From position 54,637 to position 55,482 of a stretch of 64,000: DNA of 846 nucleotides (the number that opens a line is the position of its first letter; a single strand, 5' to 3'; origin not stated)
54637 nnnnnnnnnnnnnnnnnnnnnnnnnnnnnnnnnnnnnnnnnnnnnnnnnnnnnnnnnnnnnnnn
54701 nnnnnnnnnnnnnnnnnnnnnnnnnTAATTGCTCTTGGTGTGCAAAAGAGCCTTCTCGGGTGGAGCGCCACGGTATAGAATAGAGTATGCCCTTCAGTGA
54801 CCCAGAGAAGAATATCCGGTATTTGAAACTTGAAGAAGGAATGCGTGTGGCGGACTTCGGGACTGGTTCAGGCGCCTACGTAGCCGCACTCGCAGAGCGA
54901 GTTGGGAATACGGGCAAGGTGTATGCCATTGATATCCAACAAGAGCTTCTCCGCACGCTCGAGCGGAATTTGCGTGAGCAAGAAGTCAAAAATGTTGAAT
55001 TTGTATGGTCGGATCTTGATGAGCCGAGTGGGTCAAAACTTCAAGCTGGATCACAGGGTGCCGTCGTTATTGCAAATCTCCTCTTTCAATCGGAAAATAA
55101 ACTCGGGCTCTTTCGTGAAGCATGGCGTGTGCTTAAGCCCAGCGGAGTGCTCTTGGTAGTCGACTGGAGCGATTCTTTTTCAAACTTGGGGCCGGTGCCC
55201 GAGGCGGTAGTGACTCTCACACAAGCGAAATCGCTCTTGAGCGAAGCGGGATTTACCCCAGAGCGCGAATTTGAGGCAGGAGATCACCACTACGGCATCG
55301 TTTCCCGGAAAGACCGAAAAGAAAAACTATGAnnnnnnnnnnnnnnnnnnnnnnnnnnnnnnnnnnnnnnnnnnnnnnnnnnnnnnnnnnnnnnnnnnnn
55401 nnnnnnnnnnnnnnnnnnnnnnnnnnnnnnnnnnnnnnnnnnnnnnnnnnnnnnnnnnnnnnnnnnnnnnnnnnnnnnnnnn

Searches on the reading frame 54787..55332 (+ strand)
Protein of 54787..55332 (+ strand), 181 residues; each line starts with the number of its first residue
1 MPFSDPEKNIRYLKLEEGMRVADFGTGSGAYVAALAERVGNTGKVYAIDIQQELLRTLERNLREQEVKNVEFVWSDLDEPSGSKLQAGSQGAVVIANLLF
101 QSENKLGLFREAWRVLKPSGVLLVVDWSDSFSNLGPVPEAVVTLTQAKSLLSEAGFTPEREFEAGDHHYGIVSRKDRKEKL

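Call 3: search_protein_families(library=pfam, proteins=[window:54787-55332:+], max_evalue=1)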
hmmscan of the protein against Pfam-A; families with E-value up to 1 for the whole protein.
window:54787-55332:+ (181 aa): 25 families
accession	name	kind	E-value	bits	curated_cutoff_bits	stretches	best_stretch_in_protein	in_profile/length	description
PF13847.12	Methyltransf_31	-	4.8e-17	62.4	27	1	16-138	2-119/145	Methyltransferase domain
PF13649.12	Methyltransf_25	-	1.1e-14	55.3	27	1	21-120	1-97/97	Methyltransferase domain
PF08241.18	Methyltransf_11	-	2.8e-13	50.8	21.2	1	23-123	2-94/95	Methyltransferase domain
PF01209.24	Ubie_methyltran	-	6.5e-13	49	20.1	1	14-129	44-156/233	ubiE/COQ5 methyltransferase family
PF01135.25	PCMT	-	9.6e-12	45.6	20.3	1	10-76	66-132/210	Protein-L-isoaspartate(D-aspartate) O-methyltransferase (PCMT)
PF05175.20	MTS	-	3.9e-09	36.8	23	1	13-125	27-139/170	Methyltransferase small domain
PF08242.18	Methyltransf_12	-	1.4e-08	35.8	30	1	23-122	2-98/98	Methyltransferase domain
PF13489.12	Methyltransf_23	-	1.6e-06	28.4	27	1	13-131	16-123/164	Methyltransferase domain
PF06325.19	PrmA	-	4e-06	27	22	1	16-123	160-257/296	Ribosomal protein L11 methyltransferase (PrmA)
PF08704.16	GCD14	-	6.2e-06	26.5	26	1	11-70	34-93/247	tRNA methyltransferase complex GCD14 subunit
PF01728.25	FtsJ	-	1.4e-05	25.5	24.1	1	14-67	17-80/181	FtsJ-like methyltransferase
PF13578.12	Methyltransf_24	-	9.9e-05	23.6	26.3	1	24-126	3-104/105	Methyltransferase domain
PF01269.23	Fibrillarin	-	0.00012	21.7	27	1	9-81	63-133/227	Fibrillarin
PF01189.24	Methyltr_RsmB-F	-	0.00014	22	27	1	12-81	3-72/199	16S rRNA methyltransferase RsmB/F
PF02390.23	Methyltransf_4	-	0.002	18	24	1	21-76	5-59/173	Putative methyltransferase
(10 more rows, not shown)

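Call 4: search_protein_families(library=ncbifam, proteins=[window:54787-55332:+], max_evalue=1)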
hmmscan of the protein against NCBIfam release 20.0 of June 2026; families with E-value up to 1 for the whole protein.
window:54787-55332:+ (181 aa): 72 families (the best 25 are shown)
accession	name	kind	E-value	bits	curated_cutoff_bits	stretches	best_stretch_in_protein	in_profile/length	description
NF008823.0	PRK11873.1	subfamily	2.8e-18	66.4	263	1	12-127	72-184/272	arsenite methyltransferase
NF041536.1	ArsM_DUF2284_UU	exception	3.9e-14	51.9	575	1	14-126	73-182/459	arsenite methyltransferase/DUF2284 domain selenoprotein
NF041537.1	ArsM_AhpD_UU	exception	1.6e-13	50.2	510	1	15-126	74-182/345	arsenite methyltransferase/AhpD domain selenoprotein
NF001240.0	PRK00216.1-1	equivalog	3.2e-12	46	378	1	13-130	59-174/251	bifunctional demethylmenaquinone methyltransferase/2-methoxy-6-polyprenyl-1,4-benzoquinol methylase UbiE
TIGR02469.1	CbiT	equivalog_domain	2e-11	44.3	78.3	1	10-124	12-120/124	precorrin-6Y C5,15-methyltransferase (decarboxylating) subunit CbiT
TIGR03534.1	RF_mod_PrmC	equivalog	2.8e-11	43.4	199.1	1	10-97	81-163/253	peptide chain release factor N(5)-glutamine methyltransferase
NF043040.1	corrin_prot_MT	hypoth_equivalog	7.4e-11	41.9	180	1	16-126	40-149/216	corrinoid protein-associated methyltransferase CpaM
NF010549.0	PRK13942.1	equivalog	1.2e-10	41.3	282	1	12-76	72-136/215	protein-L-isoaspartate O-methyltransferase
NF045667.1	MTase_DVU1556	equivalog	5.1e-10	39.2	155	1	8-158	13-162/213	DVU_1556 family methyltransferase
NF001244.0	PRK00216.1-5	equivalog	1e-09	38.1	216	1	8-129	39-158/236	bifunctional demethylmenaquinone methyltransferase/2-methoxy-6-polyprenyl-1,4-benzoquinol methylase UbiE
NF001243.0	PRK00216.1-4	equivalog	1.2e-09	37.9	235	1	8-128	38-155/237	demethylmenaquinone methyltransferase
TIGR01934.1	MenG_MenH_UbiE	subfamily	1.8e-09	37.2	158.35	1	10-129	32-146/223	ubiquinone/menaquinone biosynthesis methyltransferase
TIGR02752.1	MenG_heptapren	equivalog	2.3e-09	37.1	419.85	1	8-128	36-153/231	demethylmenaquinone methyltransferase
NF047649.1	MTase_UXPK_star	exception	2.5e-09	36.6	460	1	15-126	75-183/283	methyltransferase/UXPK-star double selenoprotein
TIGR00080.1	pimt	equivalog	3.5e-09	36.8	159.05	1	10-76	70-136/216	protein-L-isoaspartate O-methyltransferase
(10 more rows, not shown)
